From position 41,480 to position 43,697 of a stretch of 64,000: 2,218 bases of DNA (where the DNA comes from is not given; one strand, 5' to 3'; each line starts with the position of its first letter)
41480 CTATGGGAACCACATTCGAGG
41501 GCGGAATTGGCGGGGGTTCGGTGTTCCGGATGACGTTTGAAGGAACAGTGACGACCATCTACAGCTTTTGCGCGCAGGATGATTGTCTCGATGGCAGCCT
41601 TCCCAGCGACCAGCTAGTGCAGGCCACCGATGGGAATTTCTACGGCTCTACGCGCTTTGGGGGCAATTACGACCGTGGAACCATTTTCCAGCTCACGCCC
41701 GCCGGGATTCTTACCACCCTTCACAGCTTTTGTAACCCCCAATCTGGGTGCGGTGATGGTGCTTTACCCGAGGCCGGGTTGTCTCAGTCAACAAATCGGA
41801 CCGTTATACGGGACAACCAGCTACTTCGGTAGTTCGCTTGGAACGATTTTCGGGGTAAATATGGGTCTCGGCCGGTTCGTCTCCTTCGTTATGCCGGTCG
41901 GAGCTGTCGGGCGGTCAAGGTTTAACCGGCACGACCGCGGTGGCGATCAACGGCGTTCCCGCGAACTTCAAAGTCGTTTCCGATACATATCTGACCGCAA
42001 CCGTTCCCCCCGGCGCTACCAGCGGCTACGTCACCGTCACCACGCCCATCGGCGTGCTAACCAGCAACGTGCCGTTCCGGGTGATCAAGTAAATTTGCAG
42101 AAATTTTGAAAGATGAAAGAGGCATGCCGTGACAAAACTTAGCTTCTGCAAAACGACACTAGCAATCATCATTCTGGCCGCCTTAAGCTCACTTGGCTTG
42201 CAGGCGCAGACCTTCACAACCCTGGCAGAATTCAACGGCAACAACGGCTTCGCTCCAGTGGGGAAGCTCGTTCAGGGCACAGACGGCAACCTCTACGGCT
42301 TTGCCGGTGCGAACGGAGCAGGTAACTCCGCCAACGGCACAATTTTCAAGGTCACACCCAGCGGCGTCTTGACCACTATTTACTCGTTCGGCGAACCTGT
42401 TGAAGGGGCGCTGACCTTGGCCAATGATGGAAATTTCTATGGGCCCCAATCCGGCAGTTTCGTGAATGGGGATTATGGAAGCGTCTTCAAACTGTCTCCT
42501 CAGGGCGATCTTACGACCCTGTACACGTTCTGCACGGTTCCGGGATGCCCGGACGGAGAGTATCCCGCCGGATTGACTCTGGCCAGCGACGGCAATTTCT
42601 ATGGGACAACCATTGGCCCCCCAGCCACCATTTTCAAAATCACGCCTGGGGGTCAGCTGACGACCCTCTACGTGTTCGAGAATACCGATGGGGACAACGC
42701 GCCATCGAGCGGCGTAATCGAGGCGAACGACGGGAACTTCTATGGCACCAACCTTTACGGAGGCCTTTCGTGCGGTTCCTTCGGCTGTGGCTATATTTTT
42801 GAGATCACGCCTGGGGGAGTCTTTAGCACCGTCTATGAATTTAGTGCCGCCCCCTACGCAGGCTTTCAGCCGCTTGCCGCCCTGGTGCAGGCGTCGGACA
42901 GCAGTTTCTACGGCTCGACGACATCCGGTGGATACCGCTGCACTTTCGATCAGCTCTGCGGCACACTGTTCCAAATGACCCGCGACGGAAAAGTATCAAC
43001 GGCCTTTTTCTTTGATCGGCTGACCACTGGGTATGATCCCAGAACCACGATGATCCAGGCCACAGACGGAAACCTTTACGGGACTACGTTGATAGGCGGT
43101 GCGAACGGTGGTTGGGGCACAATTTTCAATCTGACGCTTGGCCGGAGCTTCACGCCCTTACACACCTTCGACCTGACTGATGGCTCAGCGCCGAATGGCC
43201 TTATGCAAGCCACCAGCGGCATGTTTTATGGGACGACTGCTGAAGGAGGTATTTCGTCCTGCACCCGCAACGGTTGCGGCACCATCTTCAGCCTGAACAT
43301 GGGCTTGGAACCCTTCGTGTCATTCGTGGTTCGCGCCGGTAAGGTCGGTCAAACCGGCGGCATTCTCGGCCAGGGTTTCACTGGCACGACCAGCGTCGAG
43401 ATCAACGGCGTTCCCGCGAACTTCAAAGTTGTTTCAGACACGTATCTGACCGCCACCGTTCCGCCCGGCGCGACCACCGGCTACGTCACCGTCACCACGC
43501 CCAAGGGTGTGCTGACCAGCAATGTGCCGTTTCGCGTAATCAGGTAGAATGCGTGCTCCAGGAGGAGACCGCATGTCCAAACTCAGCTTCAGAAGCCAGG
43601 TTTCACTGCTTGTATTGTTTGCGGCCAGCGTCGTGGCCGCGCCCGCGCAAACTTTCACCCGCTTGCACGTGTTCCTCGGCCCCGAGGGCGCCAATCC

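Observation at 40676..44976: Tandem array of three secreted beta-propeller-repeat proteins with C-terminal IPT/TIG-like domains, with copy 1 genuinely decaying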

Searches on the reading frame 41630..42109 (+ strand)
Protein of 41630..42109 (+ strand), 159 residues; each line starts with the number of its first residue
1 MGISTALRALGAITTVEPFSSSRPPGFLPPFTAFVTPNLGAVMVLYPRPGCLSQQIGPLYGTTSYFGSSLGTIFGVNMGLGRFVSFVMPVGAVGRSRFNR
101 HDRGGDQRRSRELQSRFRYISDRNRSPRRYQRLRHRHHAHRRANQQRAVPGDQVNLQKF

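Call 3: search_protein_families(library=pfam, proteins=[window:41630-42109:+], max_evalue=0.01)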
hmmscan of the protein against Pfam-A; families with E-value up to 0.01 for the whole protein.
window:41630-42109:+ (159 aa): 0 families

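Call 4: search_protein_families(library=ncbifam, proteins=[window:41630-42109:+], max_evalue=0.01)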
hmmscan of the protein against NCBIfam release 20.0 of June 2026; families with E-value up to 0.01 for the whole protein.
window:41630-42109:+ (159 aa): 1 family
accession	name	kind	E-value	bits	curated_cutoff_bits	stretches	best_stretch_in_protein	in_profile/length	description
TIGR03803.2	Gloeo_Verruco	domain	0.0061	16.3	44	0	47-77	4-35/50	choice-of-anchor tandem repeat GloVer-containing protein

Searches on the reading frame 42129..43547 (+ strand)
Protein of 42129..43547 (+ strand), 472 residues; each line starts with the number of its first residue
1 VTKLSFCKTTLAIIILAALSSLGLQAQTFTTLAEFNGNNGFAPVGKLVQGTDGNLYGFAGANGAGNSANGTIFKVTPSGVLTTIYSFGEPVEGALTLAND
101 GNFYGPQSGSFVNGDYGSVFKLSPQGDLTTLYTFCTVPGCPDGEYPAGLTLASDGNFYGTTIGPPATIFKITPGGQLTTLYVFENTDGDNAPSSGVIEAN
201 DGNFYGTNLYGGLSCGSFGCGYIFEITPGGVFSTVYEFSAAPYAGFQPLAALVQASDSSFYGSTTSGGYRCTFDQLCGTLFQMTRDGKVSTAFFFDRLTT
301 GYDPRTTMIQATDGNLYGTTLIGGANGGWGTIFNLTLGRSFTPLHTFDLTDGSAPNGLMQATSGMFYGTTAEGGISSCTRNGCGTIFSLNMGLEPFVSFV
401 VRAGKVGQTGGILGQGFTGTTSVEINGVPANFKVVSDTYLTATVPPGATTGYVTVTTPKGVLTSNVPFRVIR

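Call 3: search_protein_families(library=pfam, proteins=[window:42129-43547:+], max_evalue=0.01)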
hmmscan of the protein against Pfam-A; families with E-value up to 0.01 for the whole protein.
window:42129-43547:+ (472 aa): 1 family
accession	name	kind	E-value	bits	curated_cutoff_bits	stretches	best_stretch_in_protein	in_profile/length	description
PF01833.30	TIG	-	0.00053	20.4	20.9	1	407-469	16-83/84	IPT/TIG domain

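Call 4: search_protein_families(library=ncbifam, proteins=[window:42129-43547:+], max_evalue=0.01)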
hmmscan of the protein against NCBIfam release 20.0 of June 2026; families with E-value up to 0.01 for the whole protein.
window:42129-43547:+ (472 aa): 3 families
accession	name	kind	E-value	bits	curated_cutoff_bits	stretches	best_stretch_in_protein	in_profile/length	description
TIGR03803.2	Gloeo_Verruco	domain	2.1e-74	245.1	44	7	301-351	1-50/50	choice-of-anchor tandem repeat GloVer-containing protein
NF058597.1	CoaZ_rpt_PGGG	domain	6.5e-07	29.3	30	1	401-469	13-87/88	choice-of-anchor Z repeating domain-containing protein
NF047769.1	LIC10067_lipo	equivalog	7.1e-05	22.1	200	1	412-461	64-116/239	LIC10067 family putative lipoprotein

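Call 8: find_encoding_contigs(protein=window:42129-43547:+, flank=10000, max_places=10)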
Protein window:42129-43547:+ (472 aa): no gene with exactly this product is on record in the collection.

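Call 9: find_homologous_proteins(query=window:42129-43547:+, max_evalue=1e-10)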
Query window:42129-43547:+ (472 aa): 7999 proteins with E <= 1e-10 among 8000 candidates; the best 120 are listed.
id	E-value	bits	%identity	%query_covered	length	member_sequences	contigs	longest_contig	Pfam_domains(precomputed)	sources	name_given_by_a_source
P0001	0.0e+0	1044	100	100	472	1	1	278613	-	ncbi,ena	-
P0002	5.3e-152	525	47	100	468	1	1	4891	-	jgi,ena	-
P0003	3.2e-145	502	43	84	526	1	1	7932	-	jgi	jgi:uncharacterized repeat protein (TIGR03803 family)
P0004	5.4e-142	492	47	100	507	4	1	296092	-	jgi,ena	jgi:uncharacterized repeat protein (TIGR03803 family)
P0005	7.1e-136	472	45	98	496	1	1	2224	-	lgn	-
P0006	1.6e-133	464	49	98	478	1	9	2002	-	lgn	-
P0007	3.8e-133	463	48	100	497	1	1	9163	-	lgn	-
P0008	3.7e-131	456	48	98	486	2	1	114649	-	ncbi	-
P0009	8.2e-131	455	49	100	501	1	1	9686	-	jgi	jgi:uncharacterized repeat protein (TIGR03803 family)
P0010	1.7e-130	454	41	100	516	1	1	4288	PF01833.31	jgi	jgi:uncharacterized repeat protein (TIGR03803 family)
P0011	5.6e-130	452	47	100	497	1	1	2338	-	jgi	jgi:uncharacterized repeat protein (TIGR03803 family)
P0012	9.9e-130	451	46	99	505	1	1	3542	-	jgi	jgi:uncharacterized repeat protein (TIGR03803 family)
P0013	2.7e-128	447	41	100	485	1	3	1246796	-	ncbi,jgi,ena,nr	ncbi:MAG TPA: choice-of-anchor tandem repeat GloVer-containing protein [Terriglobales bacterium]|jgi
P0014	8.8e-128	445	48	100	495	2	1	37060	-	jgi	jgi:uncharacterized repeat protein (TIGR03803 family)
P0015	3.0e-127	443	44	83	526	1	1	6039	-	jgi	jgi:uncharacterized repeat protein (TIGR03803 family)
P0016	1.1e-126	441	50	100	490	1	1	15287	-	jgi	jgi:uncharacterized repeat protein (TIGR03803 family)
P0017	1.7e-126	441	46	97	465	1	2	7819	-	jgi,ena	jgi:uncharacterized repeat protein (TIGR03803 family)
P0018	2.7e-126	440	46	100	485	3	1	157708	-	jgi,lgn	jgi:uncharacterized repeat protein (TIGR03803 family)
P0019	1.7e-125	437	45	100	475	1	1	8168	-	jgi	jgi:uncharacterized repeat protein (TIGR03803 family)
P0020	3.1e-125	436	47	100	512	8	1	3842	PF01833.31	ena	-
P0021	7.3e-125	435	45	94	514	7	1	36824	PF01833.31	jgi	jgi:uncharacterized repeat protein (TIGR03803 family)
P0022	3.0e-124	433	47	99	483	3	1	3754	-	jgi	jgi:uncharacterized repeat protein (TIGR03803 family)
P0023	8.1e-124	432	46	99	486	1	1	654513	-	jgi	jgi:uncharacterized repeat protein (TIGR03803 family)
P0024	8.5e-124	432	45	100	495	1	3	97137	PF01833.31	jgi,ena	jgi:uncharacterized repeat protein (TIGR03803 family)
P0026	1.4e-123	431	45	98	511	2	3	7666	PF01833.31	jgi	jgi:uncharacterized repeat protein (TIGR03803 family)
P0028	2.9e-123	430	47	100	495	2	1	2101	-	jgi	jgi:uncharacterized repeat protein (TIGR03803 family)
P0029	4.9e-123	429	47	100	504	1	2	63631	-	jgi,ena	jgi:uncharacterized repeat protein (TIGR03803 family)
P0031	3.9e-122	426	43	100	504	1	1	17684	-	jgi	jgi:uncharacterized repeat protein (TIGR03803 family)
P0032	4.2e-122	426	48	96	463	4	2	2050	PF01833.31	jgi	jgi:uncharacterized repeat protein (TIGR03803 family)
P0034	1.4e-121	424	44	100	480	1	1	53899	PF01833.31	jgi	jgi:uncharacterized repeat protein (TIGR03803 family)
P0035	1.4e-121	424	47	100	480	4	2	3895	-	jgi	jgi:uncharacterized repeat protein (TIGR03803 family)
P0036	3.8e-121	423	48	100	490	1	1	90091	-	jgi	jgi:uncharacterized repeat protein (TIGR03803 family)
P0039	4.1e-120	420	48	100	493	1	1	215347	-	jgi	jgi:uncharacterized repeat protein (TIGR03803 family)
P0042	1.2e-119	418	44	99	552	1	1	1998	PF01833.31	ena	-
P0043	1.4e-119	418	46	99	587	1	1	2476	-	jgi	jgi:uncharacterized repeat protein (TIGR03803 family)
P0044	1.4e-119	418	44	99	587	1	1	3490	-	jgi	jgi:uncharacterized repeat protein (TIGR03803 family)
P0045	1.5e-119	418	47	97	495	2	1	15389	PF01833.31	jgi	jgi:uncharacterized repeat protein (TIGR03803 family)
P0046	3.7e-119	416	45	99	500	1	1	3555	PF01833.31,PF08329.17,PF13790.12,PF20744.4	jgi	-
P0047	4.1e-119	416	43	100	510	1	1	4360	PF01833.31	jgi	jgi:uncharacterized repeat protein (TIGR03803 family)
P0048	4.3e-119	416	48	100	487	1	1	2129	PF01833.31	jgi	-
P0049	4.4e-119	416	45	100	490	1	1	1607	-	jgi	jgi:uncharacterized repeat protein (TIGR03803 family)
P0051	9.8e-119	415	47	100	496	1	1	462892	-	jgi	jgi:uncharacterized repeat protein (TIGR03803 family)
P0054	4.4e-118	413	45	100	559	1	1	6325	-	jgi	jgi:uncharacterized repeat protein (TIGR03803 family)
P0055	5.7e-118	413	42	100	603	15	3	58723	PF01833.31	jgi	jgi:uncharacterized repeat protein (TIGR03803 family)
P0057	6.9e-118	412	47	98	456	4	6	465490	PF01833.31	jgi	jgi:uncharacterized repeat protein (TIGR03803 family)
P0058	1.0e-117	412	45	99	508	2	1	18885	-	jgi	jgi:uncharacterized repeat protein (TIGR03803 family)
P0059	1.2e-117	412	45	98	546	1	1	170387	-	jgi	jgi:uncharacterized repeat protein (TIGR03803 family)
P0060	1.4e-117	411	46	99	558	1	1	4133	PF01833.31,PF20144.6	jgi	jgi:uncharacterized repeat protein (TIGR03803 family)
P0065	1.4e-116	408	43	100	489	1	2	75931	-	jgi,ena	jgi:uncharacterized repeat protein (TIGR03803 family)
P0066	1.6e-116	408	44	100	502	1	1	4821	PF01833.31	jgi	jgi:uncharacterized repeat protein (TIGR03803 family)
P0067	1.9e-116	408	43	100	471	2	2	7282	-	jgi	jgi:uncharacterized repeat protein (TIGR03803 family)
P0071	6.0e-116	406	43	100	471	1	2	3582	-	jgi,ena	jgi:uncharacterized repeat protein (TIGR03803 family)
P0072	6.8e-116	406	46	96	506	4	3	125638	-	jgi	jgi:uncharacterized repeat protein (TIGR03803 family)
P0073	6.8e-116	406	49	100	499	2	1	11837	-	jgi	jgi:uncharacterized repeat protein (TIGR03803 family)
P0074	8.9e-116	405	45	99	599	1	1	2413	PF01833.31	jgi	jgi:uncharacterized repeat protein (TIGR03803 family)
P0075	9.8e-116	405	46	100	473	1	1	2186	PF01833.31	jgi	jgi:uncharacterized repeat protein (TIGR03803 family)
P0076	1.1e-115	405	44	98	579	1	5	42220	PF01833.31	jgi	jgi:uncharacterized repeat protein (TIGR03803 family)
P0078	1.9e-115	404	48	94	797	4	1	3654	PF16640.12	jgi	jgi:uncharacterized repeat protein (TIGR03803 family)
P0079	2.4e-115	404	42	100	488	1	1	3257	-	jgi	jgi:uncharacterized repeat protein (TIGR03803 family)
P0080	2.4e-115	404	46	100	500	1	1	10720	PF01833.31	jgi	jgi:uncharacterized repeat protein (TIGR03803 family)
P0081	6.6e-115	402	49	100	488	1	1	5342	-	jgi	jgi:uncharacterized repeat protein (TIGR03803 family)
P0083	8.9e-115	402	42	100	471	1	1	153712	-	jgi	jgi:uncharacterized repeat protein (TIGR03803 family)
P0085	1.3e-114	401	47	93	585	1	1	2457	PF01833.31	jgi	jgi:uncharacterized repeat protein (TIGR03803 family)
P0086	2.7e-114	400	45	98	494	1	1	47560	PF01833.31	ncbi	ncbi:MAG TPA: choice-of-anchor tandem repeat GloVer-containing protein [Terriglobia bacterium]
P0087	3.2e-114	400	44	98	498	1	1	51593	PF01833.31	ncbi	-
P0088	3.7e-114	400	50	100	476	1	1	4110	PF01833.31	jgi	jgi:uncharacterized repeat protein (TIGR03803 family)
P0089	3.8e-114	400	48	99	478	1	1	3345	-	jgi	jgi:uncharacterized repeat protein (TIGR03803 family)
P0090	4.0e-114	400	48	100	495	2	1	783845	-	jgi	jgi:uncharacterized repeat protein (TIGR03803 family)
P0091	4.5e-114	400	45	99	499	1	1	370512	PF01833.31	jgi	jgi:uncharacterized repeat protein (TIGR03803 family)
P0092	4.5e-114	400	41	100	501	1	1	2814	-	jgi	jgi:uncharacterized repeat protein (TIGR03803 family)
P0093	5.1e-114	400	49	100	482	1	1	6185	-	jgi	jgi:uncharacterized repeat protein (TIGR03803 family)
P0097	7.2e-114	399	50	100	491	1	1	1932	-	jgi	jgi:uncharacterized repeat protein (TIGR03803 family)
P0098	7.8e-114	399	48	100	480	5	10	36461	-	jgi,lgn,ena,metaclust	jgi:uncharacterized repeat protein (TIGR03803 family)|metaclust:\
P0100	1.3e-113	398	43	94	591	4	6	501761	PF01833.31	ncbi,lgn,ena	-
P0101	1.6e-113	398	44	99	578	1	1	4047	PF01833.31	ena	-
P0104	2.7e-113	397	44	97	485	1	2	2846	-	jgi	jgi:uncharacterized repeat protein (TIGR03803 family)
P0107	3.5e-113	397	48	100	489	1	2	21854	-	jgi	jgi:uncharacterized repeat protein (TIGR03803 family)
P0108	3.5e-113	397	45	100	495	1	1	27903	PF01833.31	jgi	jgi:uncharacterized repeat protein (TIGR03803 family)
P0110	6.2e-113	396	49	100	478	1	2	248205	-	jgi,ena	jgi:uncharacterized repeat protein (TIGR03803 family)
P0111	6.9e-113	396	46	100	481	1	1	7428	-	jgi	jgi:uncharacterized repeat protein (TIGR03803 family)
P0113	9.1e-113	395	40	97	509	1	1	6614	-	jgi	jgi:uncharacterized repeat protein (TIGR03803 family)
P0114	9.5e-113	395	47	99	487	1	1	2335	PF01833.31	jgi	jgi:uncharacterized repeat protein (TIGR03803 family)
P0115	1.3e-112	395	46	99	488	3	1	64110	-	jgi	jgi:uncharacterized repeat protein (TIGR03803 family)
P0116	1.4e-112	395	44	96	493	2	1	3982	-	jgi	jgi:uncharacterized repeat protein (TIGR03803 family)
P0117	1.5e-112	395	47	100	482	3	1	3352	-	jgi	jgi:uncharacterized repeat protein (TIGR03803 family)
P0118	1.8e-112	394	46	97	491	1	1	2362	-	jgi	jgi:uncharacterized repeat protein (TIGR03803 family)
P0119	2.1e-112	394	46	98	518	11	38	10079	-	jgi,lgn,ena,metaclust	jgi:uncharacterized repeat protein (TIGR03803 family)|metaclust:\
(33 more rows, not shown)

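Call 13: find_encoding_contigs(protein=P0123, flank=10000, max_places=10)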
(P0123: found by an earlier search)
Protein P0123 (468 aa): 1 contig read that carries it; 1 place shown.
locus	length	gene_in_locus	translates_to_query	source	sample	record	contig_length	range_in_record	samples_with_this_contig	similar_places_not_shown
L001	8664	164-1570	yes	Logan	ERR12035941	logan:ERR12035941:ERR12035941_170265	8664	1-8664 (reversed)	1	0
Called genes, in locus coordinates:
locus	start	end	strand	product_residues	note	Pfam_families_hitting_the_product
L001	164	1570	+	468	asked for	-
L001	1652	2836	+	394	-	-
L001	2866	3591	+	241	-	-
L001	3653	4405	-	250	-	PF00196:GerE, PF08281:Sigma70_r4_2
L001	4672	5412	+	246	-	PF02563:Poly_export, PF10531:SLBB, PF22461:SLBB_2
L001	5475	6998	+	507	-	-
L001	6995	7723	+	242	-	-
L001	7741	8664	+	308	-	?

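Call 47: search_protein_families(library=ncbifam, proteins=[L001:1652-2836:+, L001:2866-3591:+, L001:164-1570:+], max_evalue=0.001)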
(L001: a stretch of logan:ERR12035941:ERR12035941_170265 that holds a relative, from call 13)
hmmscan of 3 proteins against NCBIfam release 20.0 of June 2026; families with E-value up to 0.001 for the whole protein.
L001:1652-2836:+ (394 aa): 1 family
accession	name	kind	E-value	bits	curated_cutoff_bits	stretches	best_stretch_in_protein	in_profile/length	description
TIGR03803.2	Gloeo_Verruco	domain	1.1e-85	281.3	44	7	258-306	1-49/50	choice-of-anchor tandem repeat GloVer-containing protein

L001:2866-3591:+ (241 aa): 0 families

L001:164-1570:+ (468 aa): 3 families
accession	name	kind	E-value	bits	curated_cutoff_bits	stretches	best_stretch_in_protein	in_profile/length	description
TIGR03803.2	Gloeo_Verruco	domain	7.7e-113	368.2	44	7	94-142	1-48/50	choice-of-anchor tandem repeat GloVer-containing protein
NF058597.1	CoaZ_rpt_PGGG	domain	1.3e-05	25.1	30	1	397-457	13-79/88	choice-of-anchor Z repeating domain-containing protein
NF047769.1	LIC10067_lipo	equivalog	8.3e-05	21.9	200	1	410-456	66-115/239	LIC10067 family putative lipoprotein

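Call 48: search_protein_families(library=pfam, proteins=[L001:1652-2836:+, L001:2866-3591:+, L001:164-1570:+], max_evalue=0.01)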
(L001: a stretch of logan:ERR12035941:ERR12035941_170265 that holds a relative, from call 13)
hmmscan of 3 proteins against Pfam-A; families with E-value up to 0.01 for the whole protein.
L001:1652-2836:+ (394 aa): 0 families

L001:2866-3591:+ (241 aa): 0 families

L001:164-1570:+ (468 aa): 1 family
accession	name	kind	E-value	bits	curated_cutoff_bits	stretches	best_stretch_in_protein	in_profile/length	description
PF01833.30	TIG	-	0.00012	22.5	20.9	1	392-464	2-82/84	IPT/TIG domain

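Call 55: find_encoding_contigs(protein=P0013, flank=10000, max_places=3)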
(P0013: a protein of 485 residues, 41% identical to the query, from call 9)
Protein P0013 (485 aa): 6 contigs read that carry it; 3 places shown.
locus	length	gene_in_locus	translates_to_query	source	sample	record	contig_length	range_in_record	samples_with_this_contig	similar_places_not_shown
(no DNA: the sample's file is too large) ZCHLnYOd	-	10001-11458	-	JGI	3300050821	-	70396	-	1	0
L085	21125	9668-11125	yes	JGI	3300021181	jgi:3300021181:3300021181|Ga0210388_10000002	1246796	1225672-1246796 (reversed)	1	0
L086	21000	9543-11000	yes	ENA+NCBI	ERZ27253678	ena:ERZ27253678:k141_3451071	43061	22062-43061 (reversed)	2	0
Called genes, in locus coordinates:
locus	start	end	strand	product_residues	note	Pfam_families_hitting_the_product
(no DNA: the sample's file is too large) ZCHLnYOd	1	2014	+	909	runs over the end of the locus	-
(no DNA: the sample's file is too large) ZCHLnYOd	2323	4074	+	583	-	PF02543:Carbam_trans_N, PF22521:HypF_C_2 (weak), PF16861:Carbam_trans_C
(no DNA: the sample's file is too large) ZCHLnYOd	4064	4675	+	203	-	PF00908:dTDP_sugar_isom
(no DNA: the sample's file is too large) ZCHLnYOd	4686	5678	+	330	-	PF01073:3Beta_HSD (weak), PF01370:Epimerase, PF02719:Polysacc_synt_2 (faint), PF04321:RmlD_sub_bind, PF16363:GDP_Man_Dehyd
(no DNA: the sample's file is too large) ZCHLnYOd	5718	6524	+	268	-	PF03808:Glyco_tran_WecG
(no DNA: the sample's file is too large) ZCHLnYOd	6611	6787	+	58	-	PF19451:DUF5989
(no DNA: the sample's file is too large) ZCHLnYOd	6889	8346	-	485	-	-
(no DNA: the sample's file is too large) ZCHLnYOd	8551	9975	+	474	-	-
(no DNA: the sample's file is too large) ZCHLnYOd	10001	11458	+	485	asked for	-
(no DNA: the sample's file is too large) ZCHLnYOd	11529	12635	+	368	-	PF00106:adh_short (weak), PF01073:3Beta_HSD, PF01370:Epimerase, PF02719:Polysacc_synt_2 (faint), PF04321:RmlD_sub_bind, PF07993:NAD_binding_4 (weak), PF13460:NAD_binding_10 (weak), PF16363:GDP_Man_Dehyd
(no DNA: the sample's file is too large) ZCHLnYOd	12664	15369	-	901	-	PF14312:FG-GAP_2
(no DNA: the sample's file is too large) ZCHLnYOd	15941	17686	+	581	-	-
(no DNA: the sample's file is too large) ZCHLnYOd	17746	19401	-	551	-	-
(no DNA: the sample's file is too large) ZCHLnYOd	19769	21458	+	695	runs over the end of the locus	-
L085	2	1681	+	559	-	?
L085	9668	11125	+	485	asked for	-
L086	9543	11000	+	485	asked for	-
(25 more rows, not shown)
